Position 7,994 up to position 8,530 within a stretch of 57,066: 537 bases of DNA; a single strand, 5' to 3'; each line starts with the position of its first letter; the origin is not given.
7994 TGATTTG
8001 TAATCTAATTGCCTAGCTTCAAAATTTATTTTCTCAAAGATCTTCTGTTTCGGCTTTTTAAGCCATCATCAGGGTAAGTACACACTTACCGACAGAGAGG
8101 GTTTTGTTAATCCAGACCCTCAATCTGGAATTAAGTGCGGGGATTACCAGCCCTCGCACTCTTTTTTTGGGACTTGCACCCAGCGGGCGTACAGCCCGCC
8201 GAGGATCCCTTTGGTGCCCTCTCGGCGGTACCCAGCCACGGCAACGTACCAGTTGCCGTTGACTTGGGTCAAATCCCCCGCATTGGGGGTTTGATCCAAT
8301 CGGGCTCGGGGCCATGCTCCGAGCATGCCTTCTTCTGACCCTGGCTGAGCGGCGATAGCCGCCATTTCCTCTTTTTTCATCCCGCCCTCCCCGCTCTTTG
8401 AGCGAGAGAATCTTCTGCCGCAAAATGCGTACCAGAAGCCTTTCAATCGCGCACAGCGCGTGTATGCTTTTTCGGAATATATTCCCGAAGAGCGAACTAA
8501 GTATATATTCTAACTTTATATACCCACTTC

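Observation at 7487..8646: Tandem pair of compositionally foreign GC-rich mini-genes sharing a conserved structured leader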

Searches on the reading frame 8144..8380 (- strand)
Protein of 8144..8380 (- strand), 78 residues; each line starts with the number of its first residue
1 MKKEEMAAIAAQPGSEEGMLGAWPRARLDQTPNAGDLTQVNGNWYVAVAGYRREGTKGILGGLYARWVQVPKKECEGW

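Call 5: search_protein_families(library=pfam, proteins=[window:8144-8380:-], max_evalue=10)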
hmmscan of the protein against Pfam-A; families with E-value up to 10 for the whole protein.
window:8144-8380:- (78 aa): 0 families

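Call 11: find_homologous_proteins(query=window:8144-8380:-, max_evalue=0.01)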
Query window:8144-8380:- (78 aa): 18 proteins with E <= 0.01 among 18 candidates.
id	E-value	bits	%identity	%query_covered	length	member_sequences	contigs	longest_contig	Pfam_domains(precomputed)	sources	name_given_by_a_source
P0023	1.6e-46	174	100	100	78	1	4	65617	-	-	-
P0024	1.8e-34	135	79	100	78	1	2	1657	-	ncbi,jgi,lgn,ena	-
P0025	1.1e-33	133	78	100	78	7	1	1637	-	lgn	-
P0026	6.7e-33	130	76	100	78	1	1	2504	-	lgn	-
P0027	3.3e-31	125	73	100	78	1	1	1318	-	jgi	-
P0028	6.0e-31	124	73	100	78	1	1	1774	-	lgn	-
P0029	4.2e-30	121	73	100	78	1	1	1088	-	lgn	-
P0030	7.2e-30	121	74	100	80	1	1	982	-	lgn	-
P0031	1.5e-28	116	72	100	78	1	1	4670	-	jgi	jgi:hypothetical protein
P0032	6.6e-27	111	72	91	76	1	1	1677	-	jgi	jgi:hypothetical protein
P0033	5.1e-26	108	68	100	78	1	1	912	-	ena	-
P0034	1.9e-25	106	69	100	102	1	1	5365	-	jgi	jgi:hypothetical protein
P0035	1.2e-24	104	67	100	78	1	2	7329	-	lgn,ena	-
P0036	2.1e-23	100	65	100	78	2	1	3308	-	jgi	jgi:hypothetical protein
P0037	3.4e-23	99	60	100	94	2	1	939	-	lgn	-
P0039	1.6e-21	94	63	91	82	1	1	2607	-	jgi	-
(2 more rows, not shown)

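Call 39: find_encoding_contigs(protein=P0035, flank=5000, max_places=2)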
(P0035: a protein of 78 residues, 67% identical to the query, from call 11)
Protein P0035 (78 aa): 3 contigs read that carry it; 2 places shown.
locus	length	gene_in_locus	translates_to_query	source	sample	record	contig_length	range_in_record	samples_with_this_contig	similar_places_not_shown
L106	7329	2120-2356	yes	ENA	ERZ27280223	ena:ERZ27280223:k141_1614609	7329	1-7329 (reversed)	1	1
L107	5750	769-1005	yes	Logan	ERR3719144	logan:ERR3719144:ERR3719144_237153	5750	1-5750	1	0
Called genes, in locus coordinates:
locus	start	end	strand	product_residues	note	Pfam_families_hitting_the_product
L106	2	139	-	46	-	?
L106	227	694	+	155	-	PF00293:NUDIX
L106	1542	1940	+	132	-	-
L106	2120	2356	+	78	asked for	-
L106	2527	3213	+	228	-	PF00334:NDK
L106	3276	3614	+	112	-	-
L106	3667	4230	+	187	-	-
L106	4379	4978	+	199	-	PF01936:NYN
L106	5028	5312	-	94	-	-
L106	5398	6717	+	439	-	PF00239:Resolvase, PF07508:Recombinase, PF13408:Zn_ribbon_recom (weak)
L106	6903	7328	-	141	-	?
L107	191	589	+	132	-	-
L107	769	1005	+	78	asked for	-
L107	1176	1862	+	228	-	PF00334:NDK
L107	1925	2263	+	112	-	-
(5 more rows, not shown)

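Call 41: predict_structure(alignment_id=A2)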
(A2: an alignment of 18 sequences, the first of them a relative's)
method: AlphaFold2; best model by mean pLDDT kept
length: 78 residues; sequences in the alignment: 18
mean_pLDDT: 85.5   pTM: 0.74
mean pLDDT of the five models: 85.5, 81.3, 80.7, 79.5, 79.2
residues with pLDDT >= 90: 43; 70-90: 23; 50-70: 9; < 50: 3
segments of 3 or more residues with pLDDT < 50: none
pLDDT, mean of each block of 10 residues (from residue 1): 90 89 92 92 93 58 84 86
secondary structure, 60 per line:
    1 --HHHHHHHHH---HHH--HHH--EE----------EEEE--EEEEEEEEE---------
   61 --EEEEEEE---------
elements in order: H3-11 E37-40 E43-51 E63-69

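Call 48: fold_search(model_id=the predicted structure, library=pdb)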
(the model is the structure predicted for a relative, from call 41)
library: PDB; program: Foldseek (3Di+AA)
matches with E <= 10: 246; with E <= 0.001: 0
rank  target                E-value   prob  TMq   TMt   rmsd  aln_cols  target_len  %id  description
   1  7jl6_B                1.3e+00  0.18  0.31  0.28   3.3        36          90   14  Heme binding to SrrB PAS domain plays a role in redox regulation of S. aureus SrrAB two-component system (released 2021-08-04)
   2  7ayp                  1.8e+00  0.11  0.30  0.14   6.8        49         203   14  Structure of a GH11 domain refined from the X-ray diffraction data of a GH11-CBM36-1 crystal. (released 2020-11-25)
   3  7jl6_A                1.9e+00  0.13  0.28  0.23   3.4        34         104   15  Heme binding to SrrB PAS domain plays a role in redox regulation of S. aureus SrrAB two-component system (released 2021-08-04)
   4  2jem_A                1.9e+00  0.12  0.31  0.13   6.9        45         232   13  Native family 12 xyloglucanase from Bacillus licheniformis (released 2007-03-20)
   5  4zqm                  2.1e+00  0.08  0.24  0.07   5.9        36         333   28  Crystal Structure of the Catalytic Domain of the Inosine Monophosphate Dehydrogenase from Mycobacterium tuberculosis in  (released 2015-06-17)
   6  7jq6_B                2.1e+00  0.08  0.29  0.08   8.5        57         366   12  The Phi-28 gp11 DNA packaging Motor (released 2021-06-16)
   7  6dv5_T                2.1e+00  0.07  0.22  0.12   6.5        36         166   14  Oligomeric complex of a Hsp27 24-mer at 3.6 A resolution (released 2019-06-26)
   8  5ou1                  2.3e+00  0.12  0.29  0.08   5.8        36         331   19  M. thermoresistible IMPDH in complex with IMP and Compound 1 (7759844) (released 2018-03-28)
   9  1igo_A                2.3e+00  0.06  0.27  0.12   7.2        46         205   17  Family 11 xylanase (released 2002-04-18)
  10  5j44_A                2.3e+00  0.04  0.22  0.03   9.3        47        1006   15  Crystal structure of the Secreted Extracellular protein A (SepA) from Shigella flexneri (released 2017-04-12)
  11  6dv5_L                2.6e+00  0.06  0.21  0.12   6.4        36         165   14  Oligomeric complex of a Hsp27 24-mer at 3.6 A resolution (released 2019-06-26)
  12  6ceq_A                2.8e+00  0.08  0.27  0.21   6.8        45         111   22  The Aer2 Receptor from Vibrio cholerae is a Dual PAS-Heme Oxygen Sensor (released 2018-05-16)
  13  9rkv_N                2.8e+00  0.08  0.27  0.05   9.5        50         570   24  Agrobacterium phage 7-7-1 tail fibers (released 2025-12-10)
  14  7zsz_A                2.8e+00  0.07  0.29  0.14   7.0        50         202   18  Crystal structure of the GH11 domain of a multidomain xylanase from the hindgut metagenome of Trinervitermes trinervoi (released 2022-06-29)
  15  4lc9_B                2.8e+00  0.02  0.23  0.07  15.7        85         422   16  Structural Basis for Regulation of Human Glucokinase by Glucokinase Regulatory Protein (released 2013-09-04)
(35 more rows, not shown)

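Call 60: search_protein_families(library=pfam, proteins=[L106:1542-1940:+, L106:2527-3213:+, L106:3276-3614:+, L106:3667-4230:+], max_evalue=0.01)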
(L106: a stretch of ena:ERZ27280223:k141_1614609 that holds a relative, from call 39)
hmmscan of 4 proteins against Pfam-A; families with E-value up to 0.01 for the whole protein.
L106:1542-1940:+ (132 aa): 0 families

L106:2527-3213:+ (228 aa): 1 family
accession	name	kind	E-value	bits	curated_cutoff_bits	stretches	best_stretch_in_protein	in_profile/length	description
PF00334.24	NDK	-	7.3e-20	71.7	27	1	38-196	4-132/135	Nucleoside diphosphate kinase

L106:3276-3614:+ (112 aa): 0 families

L106:3667-4230:+ (187 aa): 0 families

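Call 61: search_protein_families(library=padloc, proteins=[window:8144-8380:-, L106:1542-1940:+], max_evalue=1)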
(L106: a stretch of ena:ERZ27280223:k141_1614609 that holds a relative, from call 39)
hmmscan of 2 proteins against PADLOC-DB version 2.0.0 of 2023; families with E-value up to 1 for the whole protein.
window:8144-8380:- (78 aa): 0 families

L106:1542-1940:+ (132 aa): 0 families

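Call 62: search_protein_families(library=phrogs, proteins=[window:8144-8380:-, L106:1542-1940:+], max_evalue=1)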
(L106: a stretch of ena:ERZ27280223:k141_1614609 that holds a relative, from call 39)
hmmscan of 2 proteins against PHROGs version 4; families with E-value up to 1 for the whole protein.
window:8144-8380:- (78 aa): 0 families

L106:1542-1940:+ (132 aa): 1 family
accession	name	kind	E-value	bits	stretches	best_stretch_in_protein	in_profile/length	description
phrog_27851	-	unknown function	0.37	12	1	25-72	74-121/162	-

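Call 64: find_encoding_contigs(protein=P0026, flank=3000, max_places=2)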
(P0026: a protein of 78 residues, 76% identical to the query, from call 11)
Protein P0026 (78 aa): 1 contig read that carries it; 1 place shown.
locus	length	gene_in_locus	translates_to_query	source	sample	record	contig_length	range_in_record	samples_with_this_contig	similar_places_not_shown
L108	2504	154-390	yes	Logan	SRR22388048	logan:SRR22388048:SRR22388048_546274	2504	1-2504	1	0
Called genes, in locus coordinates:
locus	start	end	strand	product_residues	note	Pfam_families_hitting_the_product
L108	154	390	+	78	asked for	-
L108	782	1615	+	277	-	-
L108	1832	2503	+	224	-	?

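Call 65: find_encoding_contigs(protein=P0036, flank=3500, max_places=2)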
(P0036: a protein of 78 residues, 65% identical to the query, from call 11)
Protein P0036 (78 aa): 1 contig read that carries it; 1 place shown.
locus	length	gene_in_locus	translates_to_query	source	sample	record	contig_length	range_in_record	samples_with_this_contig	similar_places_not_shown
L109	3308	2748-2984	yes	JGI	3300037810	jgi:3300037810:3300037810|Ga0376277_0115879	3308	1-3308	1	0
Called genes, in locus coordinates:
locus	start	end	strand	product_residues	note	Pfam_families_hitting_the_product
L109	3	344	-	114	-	?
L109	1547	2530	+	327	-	-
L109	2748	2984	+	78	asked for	-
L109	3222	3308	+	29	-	?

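Call 66: find_encoding_contigs(protein=P0039, flank=3000, max_places=2)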
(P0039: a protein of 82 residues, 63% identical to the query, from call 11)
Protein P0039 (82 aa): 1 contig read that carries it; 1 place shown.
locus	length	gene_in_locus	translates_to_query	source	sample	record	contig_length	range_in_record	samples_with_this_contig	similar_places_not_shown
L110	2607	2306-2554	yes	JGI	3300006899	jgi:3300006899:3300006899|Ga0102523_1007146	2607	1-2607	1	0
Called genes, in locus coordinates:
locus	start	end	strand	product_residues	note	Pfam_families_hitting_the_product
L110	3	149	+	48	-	?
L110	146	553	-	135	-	-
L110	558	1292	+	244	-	PF00389:2-Hacid_dh, PF02826:2-Hacid_dh_C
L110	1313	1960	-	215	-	PF04832:SOUL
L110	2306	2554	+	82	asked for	-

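Call 90: search_solved_structures(query=A2, max_evalue=10)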
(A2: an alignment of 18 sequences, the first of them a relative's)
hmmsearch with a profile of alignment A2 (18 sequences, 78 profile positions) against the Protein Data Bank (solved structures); distinct sequences matched with E-value up to 10: 2.
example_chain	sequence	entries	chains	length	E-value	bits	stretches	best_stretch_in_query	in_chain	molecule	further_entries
4p99_A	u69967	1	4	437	0.58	13.5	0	36-51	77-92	MpAFP_RII tetra-tandemer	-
5irb_A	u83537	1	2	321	8.7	9.8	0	36-51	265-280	RTX-adhesin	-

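Call 91: find_homologous_proteins(query=A2, max_evalue=0.01)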
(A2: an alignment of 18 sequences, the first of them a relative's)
Query A2 (18 sequences) (78 aa, profile of the alignment): 28 proteins with E <= 0.01 among 4080 candidates.
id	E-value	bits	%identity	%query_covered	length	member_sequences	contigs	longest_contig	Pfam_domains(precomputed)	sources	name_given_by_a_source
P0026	8.6e-41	156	76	100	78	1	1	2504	-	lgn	-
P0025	3.6e-40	154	78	100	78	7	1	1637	-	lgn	-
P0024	1.1e-39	152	79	100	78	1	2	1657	-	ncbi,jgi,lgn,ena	-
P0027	4.0e-39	150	73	100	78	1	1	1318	-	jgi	-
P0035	4.8e-39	150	67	100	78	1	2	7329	-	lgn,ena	-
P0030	8.0e-39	149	74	100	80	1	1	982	-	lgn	-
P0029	8.7e-39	149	73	100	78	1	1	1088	-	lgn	-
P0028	1.2e-38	149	73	100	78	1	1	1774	-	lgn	-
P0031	1.5e-38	148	72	100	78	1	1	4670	-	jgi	jgi:hypothetical protein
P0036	1.6e-38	148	65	100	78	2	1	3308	-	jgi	jgi:hypothetical protein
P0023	7.5e-38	146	100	100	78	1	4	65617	-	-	-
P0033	3.3e-37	144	68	100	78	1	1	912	-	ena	-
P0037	4.1e-37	144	60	100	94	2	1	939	-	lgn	-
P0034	4.3e-37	144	69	100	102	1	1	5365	-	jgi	jgi:hypothetical protein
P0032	2.0e-35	138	72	91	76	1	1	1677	-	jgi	jgi:hypothetical protein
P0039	1.7e-34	135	63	91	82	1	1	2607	-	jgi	-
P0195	3.7e-25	106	63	86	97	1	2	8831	-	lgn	-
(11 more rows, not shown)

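Call 92: find_encoding_contigs(protein=P0195, flank=6000, max_places=2)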
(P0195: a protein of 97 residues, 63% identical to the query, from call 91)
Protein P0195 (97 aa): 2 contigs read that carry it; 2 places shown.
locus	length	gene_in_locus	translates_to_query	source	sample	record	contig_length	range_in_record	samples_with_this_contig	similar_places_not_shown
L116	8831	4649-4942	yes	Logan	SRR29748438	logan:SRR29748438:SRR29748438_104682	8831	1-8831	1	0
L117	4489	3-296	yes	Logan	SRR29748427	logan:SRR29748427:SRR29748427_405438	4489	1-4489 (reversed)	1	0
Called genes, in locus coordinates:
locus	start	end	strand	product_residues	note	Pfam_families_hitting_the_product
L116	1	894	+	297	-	?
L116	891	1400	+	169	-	-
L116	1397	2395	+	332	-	-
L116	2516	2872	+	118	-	-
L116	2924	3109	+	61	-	-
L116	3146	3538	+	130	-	-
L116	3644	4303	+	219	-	-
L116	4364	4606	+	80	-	-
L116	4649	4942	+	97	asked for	-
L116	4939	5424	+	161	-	PF12728:HTH_17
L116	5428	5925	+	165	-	-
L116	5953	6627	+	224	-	PF27782:Csf3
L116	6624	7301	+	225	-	-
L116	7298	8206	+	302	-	-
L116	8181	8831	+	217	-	?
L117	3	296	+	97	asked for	?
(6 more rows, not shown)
